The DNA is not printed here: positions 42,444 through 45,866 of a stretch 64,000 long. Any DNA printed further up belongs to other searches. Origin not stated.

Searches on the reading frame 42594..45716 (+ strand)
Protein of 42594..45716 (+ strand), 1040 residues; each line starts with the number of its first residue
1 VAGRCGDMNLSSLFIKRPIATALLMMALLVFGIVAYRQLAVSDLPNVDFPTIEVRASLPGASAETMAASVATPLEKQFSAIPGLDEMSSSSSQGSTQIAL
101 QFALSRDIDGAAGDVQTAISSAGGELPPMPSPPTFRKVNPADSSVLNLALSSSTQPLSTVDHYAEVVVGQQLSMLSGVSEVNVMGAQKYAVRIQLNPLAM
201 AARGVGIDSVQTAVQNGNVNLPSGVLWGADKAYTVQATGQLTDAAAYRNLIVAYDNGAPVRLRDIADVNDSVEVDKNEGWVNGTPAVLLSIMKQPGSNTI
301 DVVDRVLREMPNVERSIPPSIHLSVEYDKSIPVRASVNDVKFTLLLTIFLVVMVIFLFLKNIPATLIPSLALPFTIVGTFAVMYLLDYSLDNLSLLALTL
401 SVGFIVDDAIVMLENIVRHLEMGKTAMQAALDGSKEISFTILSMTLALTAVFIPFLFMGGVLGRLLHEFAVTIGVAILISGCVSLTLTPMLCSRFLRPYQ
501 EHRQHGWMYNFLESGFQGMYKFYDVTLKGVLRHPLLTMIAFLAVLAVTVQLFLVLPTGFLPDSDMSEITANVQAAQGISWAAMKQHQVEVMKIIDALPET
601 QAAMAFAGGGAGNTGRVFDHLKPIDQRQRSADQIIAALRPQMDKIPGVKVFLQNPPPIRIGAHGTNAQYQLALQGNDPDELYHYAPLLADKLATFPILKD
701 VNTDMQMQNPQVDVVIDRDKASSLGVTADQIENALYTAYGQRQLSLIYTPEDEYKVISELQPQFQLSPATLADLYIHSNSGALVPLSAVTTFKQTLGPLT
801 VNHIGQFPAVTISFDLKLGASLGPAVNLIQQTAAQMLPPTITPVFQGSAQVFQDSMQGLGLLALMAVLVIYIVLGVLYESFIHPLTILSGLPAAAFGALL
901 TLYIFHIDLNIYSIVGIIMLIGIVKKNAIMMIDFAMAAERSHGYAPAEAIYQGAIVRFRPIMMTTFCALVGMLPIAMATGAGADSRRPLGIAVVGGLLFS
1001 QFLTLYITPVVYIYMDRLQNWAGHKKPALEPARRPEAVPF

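Call 11: search_protein_families(library=pfam, proteins=[window:42594-45716:+], max_evalue=0.00001)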
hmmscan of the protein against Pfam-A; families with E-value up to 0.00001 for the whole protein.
window:42594-45716:+ (1040 aa): 2 families
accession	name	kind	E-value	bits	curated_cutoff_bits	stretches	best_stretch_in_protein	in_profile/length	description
PF00873.25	ACR_tran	-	0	1030.1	28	1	11-1015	2-1020/1021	AcrB/AcrD/AcrF family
PF03176.21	MMPL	-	6.5e-06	25.8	20.5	0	810-1026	90-312/333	MMPL family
